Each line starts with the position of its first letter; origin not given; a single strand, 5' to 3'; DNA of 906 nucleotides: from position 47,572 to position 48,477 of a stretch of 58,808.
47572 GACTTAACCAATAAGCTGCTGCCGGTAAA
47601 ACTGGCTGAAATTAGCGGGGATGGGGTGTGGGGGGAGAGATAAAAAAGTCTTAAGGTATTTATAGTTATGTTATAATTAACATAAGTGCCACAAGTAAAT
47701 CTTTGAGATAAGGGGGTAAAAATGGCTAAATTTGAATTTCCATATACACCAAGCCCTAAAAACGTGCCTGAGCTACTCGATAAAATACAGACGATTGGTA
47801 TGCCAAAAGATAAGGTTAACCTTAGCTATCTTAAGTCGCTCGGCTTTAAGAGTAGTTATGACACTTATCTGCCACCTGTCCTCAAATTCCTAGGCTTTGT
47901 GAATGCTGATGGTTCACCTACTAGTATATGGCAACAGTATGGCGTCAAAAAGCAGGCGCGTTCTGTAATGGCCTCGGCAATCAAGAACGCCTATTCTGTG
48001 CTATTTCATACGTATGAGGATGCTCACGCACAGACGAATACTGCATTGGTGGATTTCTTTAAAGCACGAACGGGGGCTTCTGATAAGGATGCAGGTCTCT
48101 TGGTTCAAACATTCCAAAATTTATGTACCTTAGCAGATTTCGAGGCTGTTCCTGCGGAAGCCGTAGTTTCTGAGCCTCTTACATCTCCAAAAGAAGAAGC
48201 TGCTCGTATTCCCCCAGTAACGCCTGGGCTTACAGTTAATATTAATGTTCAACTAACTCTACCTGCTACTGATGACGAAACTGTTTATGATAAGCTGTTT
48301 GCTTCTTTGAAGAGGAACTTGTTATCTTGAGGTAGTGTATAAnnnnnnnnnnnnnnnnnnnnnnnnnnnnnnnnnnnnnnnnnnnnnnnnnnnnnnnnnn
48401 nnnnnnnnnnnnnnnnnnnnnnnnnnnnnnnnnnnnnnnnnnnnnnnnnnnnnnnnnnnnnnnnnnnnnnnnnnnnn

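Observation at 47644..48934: DUF5343-like + HEPN (Rx4H) two-gene cassette with its own promoter: candidate uncharacterised toxin/defence module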

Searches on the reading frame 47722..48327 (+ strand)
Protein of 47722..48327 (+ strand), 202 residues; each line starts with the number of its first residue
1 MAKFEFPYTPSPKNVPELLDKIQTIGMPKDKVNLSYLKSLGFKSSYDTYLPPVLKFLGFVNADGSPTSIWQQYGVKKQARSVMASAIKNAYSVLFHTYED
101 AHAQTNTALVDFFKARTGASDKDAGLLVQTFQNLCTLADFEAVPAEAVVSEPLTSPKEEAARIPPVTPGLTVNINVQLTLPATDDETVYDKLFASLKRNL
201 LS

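Call 4: search_protein_families(library=pfam, proteins=[window:47722-48327:+], max_evalue=1)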
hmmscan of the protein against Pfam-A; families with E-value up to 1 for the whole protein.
window:47722-48327:+ (202 aa): 1 family
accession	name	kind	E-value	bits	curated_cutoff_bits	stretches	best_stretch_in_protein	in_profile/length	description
PF17278.7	DUF5343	-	3.1e-36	125.2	27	1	7-142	1-137/140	Family of unknown function (DUF5343)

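Call 5: search_protein_families(library=padloc, proteins=[window:47722-48327:+], max_evalue=1)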
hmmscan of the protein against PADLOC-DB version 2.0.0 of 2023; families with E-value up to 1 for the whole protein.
window:47722-48327:+ (202 aa): 3 families
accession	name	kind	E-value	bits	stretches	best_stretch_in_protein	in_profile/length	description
PDLC04589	PDC-M34A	-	1.2e-42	144.7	1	5-200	4-207/208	-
PDLC04588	PDC-M34A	-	2.5e-26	90.7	1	11-201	64-259/260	-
PDLC04579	PDC-M32B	-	0.031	12.8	1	66-128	46-110/123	-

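Call 6: search_protein_families(library=ncbifam, proteins=[window:47722-48327:+], max_evalue=1)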
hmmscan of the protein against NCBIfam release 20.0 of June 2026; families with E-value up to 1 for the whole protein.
window:47722-48327:+ (202 aa): 0 families

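Call 7: search_protein_families(library=phrogs, proteins=[window:47722-48327:+], max_evalue=1)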
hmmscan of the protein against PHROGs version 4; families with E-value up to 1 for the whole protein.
window:47722-48327:+ (202 aa): 1 family
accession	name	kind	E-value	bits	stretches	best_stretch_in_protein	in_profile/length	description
phrog_7823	-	unknown function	0.3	12.9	1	47-115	18-86/103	-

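Call 11: find_homologous_proteins(query=window:47722-48327:+, max_evalue=0.001)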
Query window:47722-48327:+ (202 aa): 85 proteins with E <= 0.001 among 195 candidates.
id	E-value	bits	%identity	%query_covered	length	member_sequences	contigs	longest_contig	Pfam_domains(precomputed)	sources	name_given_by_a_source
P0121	6.8e-118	410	93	100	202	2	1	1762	PF17278.8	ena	-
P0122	7.2e-114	396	91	100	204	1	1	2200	PF17278.8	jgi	jgi:hypothetical protein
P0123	3.4e-99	349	79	100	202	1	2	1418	PF17278.8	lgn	-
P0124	1.7e-97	343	78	99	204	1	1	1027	PF17278.8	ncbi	-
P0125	4.0e-88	312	71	100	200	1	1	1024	PF17278.8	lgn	-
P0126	4.0e-87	309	70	100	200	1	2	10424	PF17278.8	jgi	-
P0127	7.5e-87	308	70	100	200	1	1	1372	PF17278.8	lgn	-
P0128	4.0e-84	299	71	98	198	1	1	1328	PF17278.8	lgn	-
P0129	4.3e-71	257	62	100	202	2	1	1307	PF17278.8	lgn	-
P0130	2.7e-69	251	62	100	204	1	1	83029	PF17278.8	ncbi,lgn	-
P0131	1.3e-68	249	59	100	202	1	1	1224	PF17278.8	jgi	jgi:hypothetical protein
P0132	1.5e-68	249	61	99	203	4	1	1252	PF17278.8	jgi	jgi:hypothetical protein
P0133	3.4e-67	244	62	98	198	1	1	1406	PF17278.8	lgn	-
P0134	2.1e-66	242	63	98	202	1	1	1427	PF17278.8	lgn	-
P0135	2.1e-66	242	60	98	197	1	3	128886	PF17278.8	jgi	jgi:hypothetical protein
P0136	5.4e-65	237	58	100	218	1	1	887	PF17278.8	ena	-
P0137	3.2e-63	231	55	100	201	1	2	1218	PF17278.8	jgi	-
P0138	1.0e-62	230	57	98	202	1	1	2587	PF17278.8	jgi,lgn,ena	-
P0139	2.5e-62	228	55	100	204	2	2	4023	PF17278.8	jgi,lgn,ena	-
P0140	1.5e-61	226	55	98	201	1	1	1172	PF17278.8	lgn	-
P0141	2.5e-61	225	58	98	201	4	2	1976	PF17278.8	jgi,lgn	-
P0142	6.1e-61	224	56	98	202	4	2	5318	PF17278.8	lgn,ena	-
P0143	1.1e-60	223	55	98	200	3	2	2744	PF17278.8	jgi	-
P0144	1.9e-59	219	54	98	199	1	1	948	PF17278.8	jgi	jgi:hypothetical protein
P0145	6.8e-59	217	56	98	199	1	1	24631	PF17278.8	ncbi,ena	-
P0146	8.2e-59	217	52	100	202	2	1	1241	PF17278.8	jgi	-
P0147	2.9e-58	215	54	98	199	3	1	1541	PF17278.8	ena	-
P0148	6.3e-58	214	52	100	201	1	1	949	PF17278.8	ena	-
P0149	1.2e-57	213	54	100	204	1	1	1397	PF17278.8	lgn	-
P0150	2.0e-56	209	53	100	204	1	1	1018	PF17278.8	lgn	-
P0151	3.8e-55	205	53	97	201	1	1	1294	PF17278.8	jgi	-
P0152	2.7e-53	199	50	98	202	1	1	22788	PF17278.8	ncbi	-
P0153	4.4e-53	198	52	98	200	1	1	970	PF17278.8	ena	-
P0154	1.7e-51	193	55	85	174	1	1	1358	PF17278.8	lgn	-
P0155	2.6e-49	186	49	98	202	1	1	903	PF17278.8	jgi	jgi:uncharacterized protein DUF5343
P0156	5.7e-49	185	48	98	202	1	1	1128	PF17278.8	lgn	-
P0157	6.9e-49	185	48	100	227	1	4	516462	PF17278.8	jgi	jgi:hypothetical protein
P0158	1.0e-48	184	49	97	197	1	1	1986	PF17278.8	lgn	-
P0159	4.8e-48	182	47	100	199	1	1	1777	PF17278.8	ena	-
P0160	7.2e-48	181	45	98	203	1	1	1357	PF17278.8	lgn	-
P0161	1.7e-47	180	49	98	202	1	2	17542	PF17278.8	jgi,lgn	jgi:hypothetical protein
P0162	1.9e-47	180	48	97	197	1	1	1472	PF17278.8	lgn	-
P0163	7.8e-47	178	48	97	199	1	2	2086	PF17278.8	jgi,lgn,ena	-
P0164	8.3e-47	178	48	98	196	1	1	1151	PF17278.8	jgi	jgi:hypothetical protein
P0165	8.8e-47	178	46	99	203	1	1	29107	PF17278.8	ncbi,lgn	-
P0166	3.3e-46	176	47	98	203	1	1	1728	PF17278.8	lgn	-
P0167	3.5e-46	176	45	98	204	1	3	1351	PF17278.8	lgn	-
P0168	7.7e-46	175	44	98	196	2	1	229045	PF17278.8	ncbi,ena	-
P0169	7.9e-46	175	47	98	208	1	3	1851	PF17278.8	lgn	-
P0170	1.1e-44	171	46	98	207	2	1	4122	PF17278.8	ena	-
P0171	2.0e-44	170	43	98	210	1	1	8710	PF17278.8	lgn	-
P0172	2.3e-44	170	68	59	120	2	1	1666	PF17278.8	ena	-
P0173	1.2e-43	167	45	98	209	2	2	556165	PF17278.8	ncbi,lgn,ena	-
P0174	4.1e-43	166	47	95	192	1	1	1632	PF17278.8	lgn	-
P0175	7.1e-43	165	46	97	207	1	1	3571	PF17278.8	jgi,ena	-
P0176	7.4e-43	165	44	98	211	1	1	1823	PF17278.8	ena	-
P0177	2.5e-42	163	41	98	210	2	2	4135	PF17278.8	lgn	-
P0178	2.5e-42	163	45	98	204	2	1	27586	PF17278.8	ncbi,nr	ncbi:MAG: DUF5343 domain-containing protein [Archaeoglobales archaeon]|nr:DUF5343 domain-containing 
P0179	3.4e-42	163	45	97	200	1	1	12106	PF17278.8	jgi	jgi:hypothetical protein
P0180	6.0e-41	159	43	97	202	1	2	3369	PF17278.8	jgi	jgi:hypothetical protein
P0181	1.7e-39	154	41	98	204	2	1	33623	PF17278.8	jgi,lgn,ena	-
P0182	2.9e-39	153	45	98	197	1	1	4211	PF17278.8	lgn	-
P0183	2.7e-38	150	42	99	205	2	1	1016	PF17278.8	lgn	-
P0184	4.2e-37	146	42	97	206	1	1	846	PF17278.8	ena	-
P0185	6.7e-37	145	45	85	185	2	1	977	PF17278.8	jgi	jgi:hypothetical protein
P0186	8.0e-37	145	42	97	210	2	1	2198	PF17278.8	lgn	-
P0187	1.7e-36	144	41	98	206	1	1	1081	PF17278.8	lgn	-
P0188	3.5e-36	143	44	98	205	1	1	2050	PF17278.8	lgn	-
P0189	3.9e-36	143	42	98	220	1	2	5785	PF17278.8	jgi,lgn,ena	jgi:hypothetical protein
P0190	2.0e-35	141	43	91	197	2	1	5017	PF17278.8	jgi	jgi:hypothetical protein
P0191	2.0e-34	137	44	87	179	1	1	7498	PF17278.8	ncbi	-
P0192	1.3e-33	135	43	98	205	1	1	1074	PF17278.8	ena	-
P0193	6.1e-33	133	39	98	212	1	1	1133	PF17278.8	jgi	jgi:Family of unknown function (DUF5343)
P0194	9.2e-33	132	40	98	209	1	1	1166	PF17278.8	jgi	jgi:hypothetical protein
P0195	6.3e-31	126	38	98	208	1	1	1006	PF17278.8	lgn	-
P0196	7.4e-31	126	40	97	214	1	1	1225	PF17278.8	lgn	-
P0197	7.7e-30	122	38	96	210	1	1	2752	PF17278.8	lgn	-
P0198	8.7e-30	122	38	96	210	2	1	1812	PF17278.8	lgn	-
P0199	2.4e-29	121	37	98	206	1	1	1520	PF17278.8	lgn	-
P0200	9.3e-24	103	39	84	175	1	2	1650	PF17278.8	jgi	jgi:hypothetical protein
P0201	8.2e-22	96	57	42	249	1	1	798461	-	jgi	jgi:hypothetical protein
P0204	1.8e-16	79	52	42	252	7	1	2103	-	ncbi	-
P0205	4.5e-6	45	32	59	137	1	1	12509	PF17278.8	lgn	-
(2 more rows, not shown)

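Call 30: predict_structure(alignment_id=A2)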
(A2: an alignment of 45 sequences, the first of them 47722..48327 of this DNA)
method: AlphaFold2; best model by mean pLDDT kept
length: 202 residues; sequences in the alignment: 45
mean_pLDDT: 81.4   pTM: 0.66
mean pLDDT of the five models: 81.4, 80.8, 80.3, 79.0, 78.7
residues with pLDDT >= 90: 121; 70-90: 35; 50-70: 17; < 50: 29
segments of 3 or more residues with pLDDT < 50: 145-171
pLDDT, mean of each block of 10 residues (from residue 1): 79 90 88 92 92 95 94 92 96 95 96 95 94 94 50 36 42 58 76 78 59
secondary structure, 60 per line:
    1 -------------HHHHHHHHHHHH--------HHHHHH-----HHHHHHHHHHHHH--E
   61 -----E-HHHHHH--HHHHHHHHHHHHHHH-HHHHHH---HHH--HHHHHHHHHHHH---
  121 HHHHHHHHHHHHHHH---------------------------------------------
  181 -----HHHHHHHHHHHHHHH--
elements in order: H14-25 H34-39 H45-57 H68-73 H76-90 H92-97 H106-117 H121-135 H186-200

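Call 32: search_solved_structures(query=A2, max_evalue=10, show_alignments=2)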
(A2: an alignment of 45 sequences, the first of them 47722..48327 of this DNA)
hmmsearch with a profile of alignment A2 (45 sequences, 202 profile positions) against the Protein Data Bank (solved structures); distinct sequences matched with E-value up to 10: 3.
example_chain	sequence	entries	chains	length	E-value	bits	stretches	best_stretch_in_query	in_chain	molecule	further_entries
1t3j_A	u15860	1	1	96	0.5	13.4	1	113-172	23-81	mitofusin 1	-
9y6s_5g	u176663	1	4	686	0.91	12.6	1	58-94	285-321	Dynein intermediate-chain-like protein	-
5m3i_A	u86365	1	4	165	2.6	11.1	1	80-116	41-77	RNase III inhibitor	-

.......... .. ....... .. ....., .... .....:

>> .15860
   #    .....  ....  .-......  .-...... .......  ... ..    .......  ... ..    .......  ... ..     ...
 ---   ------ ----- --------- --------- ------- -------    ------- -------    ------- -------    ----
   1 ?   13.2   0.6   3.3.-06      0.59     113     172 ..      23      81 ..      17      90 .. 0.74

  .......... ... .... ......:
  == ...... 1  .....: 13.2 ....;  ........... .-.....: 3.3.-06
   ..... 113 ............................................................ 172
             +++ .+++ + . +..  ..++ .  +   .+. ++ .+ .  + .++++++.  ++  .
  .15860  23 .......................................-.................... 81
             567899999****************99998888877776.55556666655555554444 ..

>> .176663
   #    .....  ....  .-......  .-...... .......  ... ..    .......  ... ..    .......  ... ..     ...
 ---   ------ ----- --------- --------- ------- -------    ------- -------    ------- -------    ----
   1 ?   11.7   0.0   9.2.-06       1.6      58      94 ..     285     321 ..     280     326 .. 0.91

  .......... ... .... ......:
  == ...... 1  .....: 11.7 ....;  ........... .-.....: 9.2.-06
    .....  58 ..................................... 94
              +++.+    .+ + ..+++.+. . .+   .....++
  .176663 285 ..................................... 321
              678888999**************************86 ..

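Call 33: fold_search(model_id=the predicted structure, library=pdb)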
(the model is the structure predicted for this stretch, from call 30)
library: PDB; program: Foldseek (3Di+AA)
matches with E <= 10: 125; with E <= 0.001: 0
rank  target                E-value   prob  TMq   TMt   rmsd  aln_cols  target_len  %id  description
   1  5z58_x                8.6e-01  0.12  0.18  0.08  11.8       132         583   15  Cryo-EM structure of a human activated spliceosome (early Bact) at 4.9 angstrom. (released 2018-09-19)
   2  5z56_x                9.1e-01  0.12  0.18  0.08  11.8       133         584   15  cryo-EM structure of a human activated spliceosome (mature Bact) at 5.1 angstrom. (released 2018-09-19)
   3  6fa5                  9.6e-01  0.07  0.14  0.07  12.1       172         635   13  CRYSTAL STRUCTURE OF THE DEAH-BOX HELICASE PRP2 IN COMPLEX WITH ADP (released 2018-07-11)
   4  5z57_x                1.0e+00  0.11  0.18  0.08  11.9       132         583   14  Cryo-EM structure of the human activated spliceosome (late Bact) at 6.5 angstrom (released 2018-09-19)
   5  9n73_NS               1.1e+00  0.06  0.14  0.06  13.0       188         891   11  SSU processome maturation and disassembly, State G (released 2025-10-29)
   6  7dvq_x                1.5e+00  0.09  0.18  0.07  11.9       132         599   15  Cryo-EM Structure of the Activated Human Minor Spliceosome (minor Bact Complex) (released 2021-03-31)
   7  6rmb_A                1.5e+00  0.07  0.15  0.07  12.5       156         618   13  Crystal structure of the DEAH-box ATPase Prp2 in complex with Spp2 and ADP (released 2020-02-05)
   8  6fa9                  1.7e+00  0.06  0.15  0.06  13.0       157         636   13  CRYSTAL STRUCTURE OF THE DEAH-BOX HELICASE PRP2 (released 2018-07-11)
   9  6rm8_A                1.8e+00  0.06  0.14  0.06  14.1       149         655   13  Crystal structure of the DEAH-box ATPase Prp2 in complex with Spp2 and ADP (released 2020-02-05)
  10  5gm6_Y                1.9e+00  0.07  0.17  0.08  11.0       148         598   14  Cryo-EM structure of the activated spliceosome (Bact complex) at 3.5 angstrom resolution (released 2016-09-21)
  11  6zm2_A                2.3e+00  0.06  0.16  0.07  11.3       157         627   14  Crystal structure of the DEAH-box ATPase Prp2 in complex with ADP-BeF3 and ssRNA (released 2021-04-21)
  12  6sh7_A                2.3e+00  0.06  0.14  0.06  14.1       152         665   12  Crystal structure of the human DEAH-helicase DHX15 in complex with the NKRF G-patch (released 2020-04-22)
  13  7som_h                2.3e+00  0.05  0.14  0.06  21.2       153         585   16  Ciliary C2 central pair apparatus isolated from Chlamydomonas reinhardtii (released 2022-04-13)
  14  5n08_A                2.5e+00  0.11  0.25  0.37  11.9       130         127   15  Structure of the apo form of the NO response regulator NsrR (released 2017-04-26)
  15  2rai_A                2.5e+00  0.02  0.13  0.08  27.2       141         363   12  The PX-BAR membrane remodeling unit of Sorting Nexin 9 (released 2007-12-11)
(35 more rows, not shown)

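Call 39: find_encoding_contigs(protein=P0201, flank=6000, max_places=3)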
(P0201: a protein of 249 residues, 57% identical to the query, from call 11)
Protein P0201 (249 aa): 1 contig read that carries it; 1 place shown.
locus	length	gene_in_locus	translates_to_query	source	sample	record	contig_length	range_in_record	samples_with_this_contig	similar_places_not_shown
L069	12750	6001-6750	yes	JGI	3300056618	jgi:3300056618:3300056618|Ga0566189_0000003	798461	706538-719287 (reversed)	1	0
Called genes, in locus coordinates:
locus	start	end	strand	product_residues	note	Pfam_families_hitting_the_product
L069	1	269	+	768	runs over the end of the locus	PF00270:DEAD, PF04851:ResIII (weak), PF00271:Helicase_C, PF22982:WHD_HRQ1, PF09369:MZB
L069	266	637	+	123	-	-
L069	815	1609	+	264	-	PF01790:LGT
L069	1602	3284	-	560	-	PF01368:DHH, PF02272:DHHA1, PF17768:RecJ_OB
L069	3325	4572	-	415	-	PF00109:ketoacyl-synt, PF02801:Ketoacyl-synt_C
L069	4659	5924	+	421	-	PF00919:UPF0004, PF04055:Radical_SAM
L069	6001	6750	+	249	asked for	-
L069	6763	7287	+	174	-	PF27235:AF_1680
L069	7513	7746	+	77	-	PF01037:AsnC_trans_reg (weak)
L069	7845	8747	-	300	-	PF13484:Fer4_16 (faint)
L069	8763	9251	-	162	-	PF00583:Acetyltransf_1, PF13673:Acetyltransf_10, PF13508:Acetyltransf_7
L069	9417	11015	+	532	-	PF01293:PEPCK_ATP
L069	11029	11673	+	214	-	-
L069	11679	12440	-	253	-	PF13427:AadA_C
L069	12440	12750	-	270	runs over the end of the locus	PF13489:Methyltransf_23 (weak), PF13847:Methyltransf_31, PF08241:Methyltransf_11, PF08242:Methyltransf_12, PF13649:Methyltransf_25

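Call 40: find_encoding_contigs(protein=P0204, flank=6000, max_places=3)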
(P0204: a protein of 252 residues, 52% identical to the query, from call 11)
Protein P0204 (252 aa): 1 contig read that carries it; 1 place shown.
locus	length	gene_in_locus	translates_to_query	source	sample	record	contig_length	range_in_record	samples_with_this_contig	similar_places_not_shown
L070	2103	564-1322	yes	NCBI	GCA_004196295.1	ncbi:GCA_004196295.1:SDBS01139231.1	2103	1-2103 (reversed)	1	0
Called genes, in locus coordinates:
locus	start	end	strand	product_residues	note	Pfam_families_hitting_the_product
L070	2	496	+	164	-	?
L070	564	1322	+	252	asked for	-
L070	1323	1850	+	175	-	PF27235:AF_1680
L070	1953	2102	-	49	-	?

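Call 43: find_encoding_contigs(protein=P0205, flank=5000, max_places=3)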
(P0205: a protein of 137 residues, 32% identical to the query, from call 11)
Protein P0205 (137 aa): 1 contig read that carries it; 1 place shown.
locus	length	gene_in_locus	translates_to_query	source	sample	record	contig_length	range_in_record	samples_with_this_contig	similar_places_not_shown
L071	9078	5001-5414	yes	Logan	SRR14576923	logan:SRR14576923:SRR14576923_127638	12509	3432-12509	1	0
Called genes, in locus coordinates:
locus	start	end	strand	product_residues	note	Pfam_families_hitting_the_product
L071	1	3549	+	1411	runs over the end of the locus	PF17803:Cadherin_4 (weak), PF17892:Cadherin_5 (weak), PF17963:Big_9, PF17803:Cadherin_4, PF17892:Cadherin_5 (weak), PF17963:Big_9, PF17963:Big_9, PF00150:Cellulase, +4 more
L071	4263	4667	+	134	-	PF15956:DUF4760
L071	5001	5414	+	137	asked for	PF17278:DUF5343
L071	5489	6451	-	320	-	-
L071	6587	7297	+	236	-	-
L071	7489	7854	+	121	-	PF09517:RE_Eco29kI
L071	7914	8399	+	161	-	-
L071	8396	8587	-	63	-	-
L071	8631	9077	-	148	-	?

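Call 51: search_protein_families(library=padloc, proteins=[P0201], max_evalue=0.00001)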
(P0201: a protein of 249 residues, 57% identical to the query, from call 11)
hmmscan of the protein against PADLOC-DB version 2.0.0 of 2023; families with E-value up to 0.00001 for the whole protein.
P0201 (249 aa): 1 family
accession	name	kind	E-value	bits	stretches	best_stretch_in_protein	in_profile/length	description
PDLC04589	PDC-M34A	-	3.2e-07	28.9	1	210-247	170-207/208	-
